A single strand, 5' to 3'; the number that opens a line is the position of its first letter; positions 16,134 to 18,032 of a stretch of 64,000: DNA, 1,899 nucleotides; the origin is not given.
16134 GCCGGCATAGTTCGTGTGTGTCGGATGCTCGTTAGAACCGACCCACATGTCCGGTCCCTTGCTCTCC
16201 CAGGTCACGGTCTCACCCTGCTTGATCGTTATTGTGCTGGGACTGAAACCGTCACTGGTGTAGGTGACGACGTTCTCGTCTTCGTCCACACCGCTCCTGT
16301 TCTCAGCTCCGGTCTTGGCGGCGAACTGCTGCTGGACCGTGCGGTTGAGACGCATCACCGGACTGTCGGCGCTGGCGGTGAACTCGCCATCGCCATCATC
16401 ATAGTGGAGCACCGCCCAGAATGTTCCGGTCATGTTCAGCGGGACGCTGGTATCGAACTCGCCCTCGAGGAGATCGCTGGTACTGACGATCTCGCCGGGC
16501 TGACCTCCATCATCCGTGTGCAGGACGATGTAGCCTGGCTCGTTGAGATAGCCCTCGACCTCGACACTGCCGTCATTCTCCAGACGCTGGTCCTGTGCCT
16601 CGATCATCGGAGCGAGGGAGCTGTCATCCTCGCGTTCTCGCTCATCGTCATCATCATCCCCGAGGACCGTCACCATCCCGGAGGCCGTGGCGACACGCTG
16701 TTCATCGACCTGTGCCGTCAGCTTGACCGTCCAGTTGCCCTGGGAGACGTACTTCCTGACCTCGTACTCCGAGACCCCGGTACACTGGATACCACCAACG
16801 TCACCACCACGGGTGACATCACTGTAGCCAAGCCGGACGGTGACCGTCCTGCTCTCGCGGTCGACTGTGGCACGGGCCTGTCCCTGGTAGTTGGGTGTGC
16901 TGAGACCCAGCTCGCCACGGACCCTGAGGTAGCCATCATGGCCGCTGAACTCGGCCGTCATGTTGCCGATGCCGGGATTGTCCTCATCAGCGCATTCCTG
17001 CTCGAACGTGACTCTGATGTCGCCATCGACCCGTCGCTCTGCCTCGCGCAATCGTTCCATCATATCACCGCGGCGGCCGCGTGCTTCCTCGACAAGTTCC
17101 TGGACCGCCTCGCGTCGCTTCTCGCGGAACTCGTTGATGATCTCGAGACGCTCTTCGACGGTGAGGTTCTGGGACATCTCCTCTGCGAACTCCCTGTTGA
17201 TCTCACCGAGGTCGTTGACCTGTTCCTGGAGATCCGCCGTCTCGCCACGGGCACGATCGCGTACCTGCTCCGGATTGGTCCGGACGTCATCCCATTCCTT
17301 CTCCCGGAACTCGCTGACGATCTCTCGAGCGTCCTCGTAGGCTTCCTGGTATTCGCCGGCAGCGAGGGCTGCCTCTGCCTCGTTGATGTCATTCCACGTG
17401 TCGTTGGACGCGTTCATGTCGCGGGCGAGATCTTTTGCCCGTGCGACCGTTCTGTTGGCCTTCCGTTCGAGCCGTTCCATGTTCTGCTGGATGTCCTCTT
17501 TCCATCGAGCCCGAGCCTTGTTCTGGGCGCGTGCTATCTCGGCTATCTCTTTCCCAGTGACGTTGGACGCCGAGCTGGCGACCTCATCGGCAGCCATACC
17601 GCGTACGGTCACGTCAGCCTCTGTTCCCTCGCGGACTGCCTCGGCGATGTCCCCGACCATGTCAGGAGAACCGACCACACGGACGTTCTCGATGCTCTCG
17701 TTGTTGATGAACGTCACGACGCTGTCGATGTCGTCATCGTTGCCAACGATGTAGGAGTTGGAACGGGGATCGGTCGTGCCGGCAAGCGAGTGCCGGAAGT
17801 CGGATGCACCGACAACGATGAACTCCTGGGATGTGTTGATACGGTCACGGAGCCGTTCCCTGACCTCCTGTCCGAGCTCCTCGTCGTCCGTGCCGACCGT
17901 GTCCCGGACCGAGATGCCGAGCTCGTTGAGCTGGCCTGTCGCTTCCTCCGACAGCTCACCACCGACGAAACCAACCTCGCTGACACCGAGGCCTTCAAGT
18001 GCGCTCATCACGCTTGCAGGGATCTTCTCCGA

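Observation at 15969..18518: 849-aa secreted protein combining CWB2 cell-wall-binding repeats, a long coiled coil and a cupredoxin-like C-terminal domain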

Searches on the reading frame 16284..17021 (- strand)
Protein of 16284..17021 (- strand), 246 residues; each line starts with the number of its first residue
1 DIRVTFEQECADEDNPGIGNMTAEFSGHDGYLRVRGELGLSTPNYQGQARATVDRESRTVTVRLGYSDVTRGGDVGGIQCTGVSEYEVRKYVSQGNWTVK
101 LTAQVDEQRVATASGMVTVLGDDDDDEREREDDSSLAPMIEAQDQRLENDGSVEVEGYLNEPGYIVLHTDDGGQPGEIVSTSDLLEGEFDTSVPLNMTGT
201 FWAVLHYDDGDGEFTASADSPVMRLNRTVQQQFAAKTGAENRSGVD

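Call 44: predict_structure(alignment_id=A4)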
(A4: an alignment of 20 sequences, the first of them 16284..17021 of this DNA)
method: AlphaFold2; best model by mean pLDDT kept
length: 246 residues; sequences in the alignment: 20
mean_pLDDT: 88.8   pTM: 0.56
mean pLDDT of the five models: 88.8, 88.3, 87.3, 87.0, 86.1
residues with pLDDT >= 90: 180; 70-90: 40; 50-70: 15; < 50: 11
segments of 3 or more residues with pLDDT < 50: 126-134
pLDDT, mean of each block of 10 residues (from residue 1): 84 92 94 96 93 94 94 76 95 95 92 96 55 66 85 93 97 97 96 95 96 94 91 86 55
secondary structure, 60 per line:
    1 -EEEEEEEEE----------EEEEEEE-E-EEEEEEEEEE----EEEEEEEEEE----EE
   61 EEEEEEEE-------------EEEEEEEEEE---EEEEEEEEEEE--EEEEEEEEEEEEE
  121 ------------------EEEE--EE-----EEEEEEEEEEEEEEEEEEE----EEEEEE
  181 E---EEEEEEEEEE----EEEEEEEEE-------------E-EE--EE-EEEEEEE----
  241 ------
elements in order: E2-10 E21-27 E31-40 E45-54 E59-68 E82-91 E95-105 E108-120 E139-142 E152-170 E175-181 E185-194 E199-207 E230-236

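Call 80: fold_search(model_id=the predicted structure, library=pdb)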
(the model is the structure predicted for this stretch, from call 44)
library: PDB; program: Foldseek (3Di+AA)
matches with E <= 10: 1247; with E <= 0.001: 2
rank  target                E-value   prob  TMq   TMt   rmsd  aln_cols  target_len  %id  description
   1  7wg3_K                7.7e-04  0.97  0.25  0.24  16.1       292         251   11  Structural basis of interleukin-17B receptor in complex with a neutralizing antibody D9 for guiding humanization and a (released 2022-11-09)
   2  4dwh_C                9.5e-04  0.92  0.21  0.25  13.4       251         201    6  Structure of the major type 1 pilus subunit FIMA bound to the FIMC (2.5 A resolution) (released 2012-05-30)
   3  2jix_C                1.0e-03  0.94  0.23  0.26  16.3       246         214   15  Crystal structure of ABT-007 FAB fragment with the soluble domain of EPO receptor (released 2007-07-10)
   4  9rhk_MODEL_1_A        1.4e-03  0.98  0.28  0.34   9.8       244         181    9  Solution NMR structure of the titin I-band tandem I82-I83 (released 2025-11-19)
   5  7ptp_A                2.2e-03  0.94  0.29  0.13  12.7       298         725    9  In-situ structure of pentameric S-layer protein (released 2021-12-15)
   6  5gni_B                2.4e-03  0.93  0.26  0.29  12.9       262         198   10  The crystal structure of PECAM-1 IgL1-2 trans-homophilic dimer (released 2016-12-21)
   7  7wg3_J                2.4e-03  0.90  0.25  0.25  17.8       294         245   10  Structural basis of interleukin-17B receptor in complex with a neutralizing antibody D9 for guiding humanization and a (released 2022-11-09)
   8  7n6g_3J               2.4e-03  0.66  0.19  0.14  17.0       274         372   12  C1 of central pair (released 2022-05-18)
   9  3v6o_A                2.7e-03  0.97  0.26  0.33  13.7       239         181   10  Leptin Receptor-antibody complex (released 2012-03-14)
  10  7c7u_A                3.4e-03  0.95  0.28  0.14  16.8       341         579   11  Biofilm associated protein - BSP domain (released 2021-05-12)
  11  6za2_B                3.5e-03  0.96  0.28  0.08  17.3       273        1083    7  Crystal structure of dimeric latent PorU from Porphyromonas gingivalis (released 2021-09-29)
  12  8pn3_A                3.5e-03  0.72  0.24  0.19  16.8       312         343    6  Crystal structure of the HC7-Glu200Ala mutant complexed to a tetraglycopeptide. (released 2024-03-06)
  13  9ijj_h                3.7e-03  0.66  0.22  0.07  12.4       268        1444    7  In situ structure of the central apparatus in mouse sperm axoneme. (released 2025-06-04)
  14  6nrr_B                3.9e-03  0.84  0.21  0.25  15.9       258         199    7  Crystal structure of Dpr11 IG1 bound to DIP-gamma IG+IG2 (released 2019-02-06)
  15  9g8b_A                4.1e-03  0.82  0.22  0.17  15.1       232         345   12  CryoEM structure of the fragment-2 (2892-3236) in the grappling hook protein A (GhpA) in the bacterium Aureispira sp.  (released 2024-10-16)
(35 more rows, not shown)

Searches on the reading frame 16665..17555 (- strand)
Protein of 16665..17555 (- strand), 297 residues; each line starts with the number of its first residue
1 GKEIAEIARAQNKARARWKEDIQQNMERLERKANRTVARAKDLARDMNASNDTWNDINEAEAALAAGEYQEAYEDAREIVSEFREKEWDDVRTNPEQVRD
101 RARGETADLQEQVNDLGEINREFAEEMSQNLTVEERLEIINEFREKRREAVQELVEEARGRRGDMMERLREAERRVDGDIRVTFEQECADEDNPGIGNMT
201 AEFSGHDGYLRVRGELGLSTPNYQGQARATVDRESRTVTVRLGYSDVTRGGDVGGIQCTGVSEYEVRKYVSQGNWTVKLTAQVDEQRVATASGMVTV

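Call 65: search_solved_structures(query=A7, max_evalue=1, show_alignments=1)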
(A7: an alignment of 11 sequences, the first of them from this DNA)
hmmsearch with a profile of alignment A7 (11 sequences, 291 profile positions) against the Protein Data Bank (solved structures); distinct sequences matched with E-value up to 1: 18.
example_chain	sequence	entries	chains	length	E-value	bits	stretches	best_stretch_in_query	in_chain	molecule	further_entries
3u8v_A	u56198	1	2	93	0.003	20.2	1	6-89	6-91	Metal-binding protein smbP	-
5le2_A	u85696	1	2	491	0.013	18.1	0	144-208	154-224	DDD_D12_15_D12_15_D12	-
3kd7_A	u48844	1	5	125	0.096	15.2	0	49-81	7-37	CTPR390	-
8ch0_A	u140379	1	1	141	0.11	15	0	50-81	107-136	Consensus tetratricopeptide repeat protein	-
3h04_A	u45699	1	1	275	0.19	14.3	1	40-115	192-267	uncharacterized protein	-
2j5u_A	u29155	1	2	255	0.21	14.1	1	104-145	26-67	MREC PROTEIN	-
2avp_A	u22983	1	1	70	0.22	14.1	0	50-81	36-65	synthetic consensus TPR protein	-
2fo7_A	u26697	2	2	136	0.25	13.9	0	50-81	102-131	SYNTHETIC CONSENSUS TPR PROTEIN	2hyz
4zlh_A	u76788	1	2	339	0.25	13.9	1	28-89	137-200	Lipopolysaccharide assembly protein B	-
8v24_A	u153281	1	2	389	0.27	13.8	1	28-89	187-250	Lipopolysaccharide assembly protein B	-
7t6d_A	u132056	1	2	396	0.28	13.7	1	28-89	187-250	Lipopolysaccharide assembly protein B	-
2wqh_A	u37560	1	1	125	0.31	13.6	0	49-81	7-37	CTPR3Y3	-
8bu0_A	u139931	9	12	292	0.41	13.2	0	50-81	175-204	Consensus tetratricopeptide repeat protein | Crystal structure of an 8-repeat consensus TPR superhelix with Zinc. | Monomer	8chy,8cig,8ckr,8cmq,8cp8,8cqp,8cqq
1na3_A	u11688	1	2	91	0.48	12.9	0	49-81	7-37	designed protein CTPR2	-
1na0_A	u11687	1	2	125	0.57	12.7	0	49-81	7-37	designed protein CTPR3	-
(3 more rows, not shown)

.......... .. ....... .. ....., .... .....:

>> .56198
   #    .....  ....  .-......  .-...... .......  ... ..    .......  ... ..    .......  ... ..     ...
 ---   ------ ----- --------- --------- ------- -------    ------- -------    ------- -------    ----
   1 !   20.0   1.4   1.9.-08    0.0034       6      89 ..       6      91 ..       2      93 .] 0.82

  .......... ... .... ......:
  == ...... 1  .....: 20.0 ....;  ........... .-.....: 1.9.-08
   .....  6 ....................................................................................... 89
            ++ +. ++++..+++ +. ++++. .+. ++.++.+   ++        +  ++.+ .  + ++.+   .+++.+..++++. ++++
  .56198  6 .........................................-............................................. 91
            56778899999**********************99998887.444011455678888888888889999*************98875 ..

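Call 73: search_protein_representatives(alignment_id=A7)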
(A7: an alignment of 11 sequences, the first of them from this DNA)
Query: 11 sequences, 291 profile positions. Proteins with E-value up to 0.001 (for the whole library): 56; up to 1e-10: 38; up to 1e-30: 20. The best 56 are listed.
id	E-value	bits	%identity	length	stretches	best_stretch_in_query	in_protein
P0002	1.8e-120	418.1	-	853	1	2-291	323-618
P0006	2.0e-112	391.7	-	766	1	2-291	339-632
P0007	6.1e-111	386.8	-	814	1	3-291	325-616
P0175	8.0e-108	376.6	-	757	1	2-291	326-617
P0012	1.3e-106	372.6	-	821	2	1-291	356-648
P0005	6.3e-94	331.0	-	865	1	2-291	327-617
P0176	1.6e-92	326.4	-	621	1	3-291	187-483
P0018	1.7e-90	319.7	-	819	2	3-291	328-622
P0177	6.3e-86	304.7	-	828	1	2-291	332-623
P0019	6.8e-56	206.1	-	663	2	2-192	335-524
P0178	2.0e-50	188.2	-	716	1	3-290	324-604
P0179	1.1e-44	169.3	-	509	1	2-178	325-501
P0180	1.5e-41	159.1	-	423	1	5-182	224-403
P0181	1.2e-34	136.5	-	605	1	4-289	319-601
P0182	5.6e-34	134.2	-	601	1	29-281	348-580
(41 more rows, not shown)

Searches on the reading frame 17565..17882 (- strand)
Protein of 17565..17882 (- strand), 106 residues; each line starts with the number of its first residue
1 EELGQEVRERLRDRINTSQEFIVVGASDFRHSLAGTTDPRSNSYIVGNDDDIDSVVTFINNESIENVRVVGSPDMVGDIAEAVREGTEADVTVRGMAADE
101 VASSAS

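Call 43: search_solved_structures(query=A5, max_evalue=10, show_alignments=2)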
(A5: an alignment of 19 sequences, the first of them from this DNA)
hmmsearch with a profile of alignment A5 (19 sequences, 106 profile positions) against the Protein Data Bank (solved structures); distinct sequences matched with E-value up to 10: 13.
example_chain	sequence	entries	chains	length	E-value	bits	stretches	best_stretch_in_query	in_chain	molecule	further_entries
2n3z_A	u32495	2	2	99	2.3e-05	27.9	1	22-87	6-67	OR446 | De novo designed protein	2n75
6llq_A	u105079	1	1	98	9.8e-05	25.9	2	22-91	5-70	VAL88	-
1y5h_A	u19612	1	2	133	0.087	16.4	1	34-77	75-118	hypothetical protein RV2626C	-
1xkf_A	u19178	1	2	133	0.087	16.4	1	34-77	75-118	hypothetical protein RV2626C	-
2q5c_A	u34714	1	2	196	0.26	14.9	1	29-79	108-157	NtrC family transcriptional regulator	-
8ju8_A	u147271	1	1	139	0.42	14.2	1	21-82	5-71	de novo designed protein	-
7bpl_A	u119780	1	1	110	0.59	13.7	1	35-69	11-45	NF1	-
2i4r_A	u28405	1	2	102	0.83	13.2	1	16-63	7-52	V-type ATP synthase subunit F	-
2qip_A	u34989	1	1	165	0.91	13.1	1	42-78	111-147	Protein of unknown function VPA0982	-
2bc0_A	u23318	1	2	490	0.97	13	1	49-86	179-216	NADH Oxidase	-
2bc1_A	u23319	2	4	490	0.98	13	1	49-86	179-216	NADH Oxidase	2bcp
3fpk_A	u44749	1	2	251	2.2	11.9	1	48-93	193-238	Ferredoxin-NADP reductase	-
9jix_A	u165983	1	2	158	2.9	11.5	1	42-103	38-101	De Novo Designed ATPase, PL2x4_2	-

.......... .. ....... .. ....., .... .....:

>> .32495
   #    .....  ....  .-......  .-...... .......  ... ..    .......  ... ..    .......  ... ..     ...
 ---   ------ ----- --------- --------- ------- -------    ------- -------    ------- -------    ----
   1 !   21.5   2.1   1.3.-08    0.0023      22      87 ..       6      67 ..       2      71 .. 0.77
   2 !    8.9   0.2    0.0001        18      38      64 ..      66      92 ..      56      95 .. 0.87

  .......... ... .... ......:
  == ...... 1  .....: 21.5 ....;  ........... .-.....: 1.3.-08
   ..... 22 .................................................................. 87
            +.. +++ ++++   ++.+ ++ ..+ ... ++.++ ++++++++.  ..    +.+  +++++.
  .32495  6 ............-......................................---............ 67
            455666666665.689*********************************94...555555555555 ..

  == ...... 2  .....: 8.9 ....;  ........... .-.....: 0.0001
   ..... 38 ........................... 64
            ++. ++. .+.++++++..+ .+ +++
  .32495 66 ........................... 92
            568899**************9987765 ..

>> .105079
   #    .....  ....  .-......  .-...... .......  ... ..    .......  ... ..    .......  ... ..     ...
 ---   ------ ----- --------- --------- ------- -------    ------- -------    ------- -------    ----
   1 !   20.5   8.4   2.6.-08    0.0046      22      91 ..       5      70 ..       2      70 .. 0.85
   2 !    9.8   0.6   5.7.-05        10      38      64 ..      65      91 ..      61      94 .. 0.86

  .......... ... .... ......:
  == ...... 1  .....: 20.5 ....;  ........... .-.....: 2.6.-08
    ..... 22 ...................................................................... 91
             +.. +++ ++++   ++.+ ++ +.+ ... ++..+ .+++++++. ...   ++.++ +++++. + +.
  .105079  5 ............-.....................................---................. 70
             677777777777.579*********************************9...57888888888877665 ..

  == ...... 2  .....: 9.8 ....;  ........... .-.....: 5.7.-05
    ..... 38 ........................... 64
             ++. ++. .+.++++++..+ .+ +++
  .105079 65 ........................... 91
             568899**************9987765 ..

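Call 86: search_protein_families(library=pfam, alignment_id=A5, max_evalue=10)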
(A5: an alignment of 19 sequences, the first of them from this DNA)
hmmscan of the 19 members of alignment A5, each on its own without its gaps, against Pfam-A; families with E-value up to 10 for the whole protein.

A. member 1, seq(106 aa): 1 family
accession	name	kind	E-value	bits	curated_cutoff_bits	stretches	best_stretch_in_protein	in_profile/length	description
PF06739.17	SBBP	-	0.029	14.8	20.5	1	36-48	19-31/38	Beta-propeller repeat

B. families by the number of members that match (of 19 scanned): 21 families
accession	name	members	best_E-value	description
PF15649.12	Tox-REase-7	1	0.0048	Restriction endonuclease fold toxin 7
PF18084.6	ARTD15_N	1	0.0069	ARTD15 N-terminal domain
PF00903.31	Glyoxalase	1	0.012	Glyoxalase/Bleomycin resistance protein/Dioxygenase superfamily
PF24217.1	DUF7436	1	0.019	Family of unknown function (DUF7436)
PF01888.22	CbiD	1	0.025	CbiD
PF06739.17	SBBP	1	0.029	Beta-propeller repeat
PF03808.19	Glyco_tran_WecG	1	0.033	Glycosyl transferase WecG/TagA/CpsF family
PF02844.21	GARS_N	1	0.049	Phosphoribosylglycinamide synthetase, N domain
PF11964.13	SpoIIAA-like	1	0.055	SpoIIAA-like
PF17648.7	Luciferase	1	0.06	Luciferase domain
PF01565.28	FAD_binding_4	1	0.07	FAD binding domain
PF16887.10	DUF5081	1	0.072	Domain of unknown function (DUF5081)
PF17444.7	YhdX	1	0.097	Uncharacterized YhdX-like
PF05211.17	NLBH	1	0.11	Neuraminyllactose-binding hemagglutinin precursor (NLBH)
PF04232.17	SpoVS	1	0.13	Stage V sporulation protein S (SpoVS)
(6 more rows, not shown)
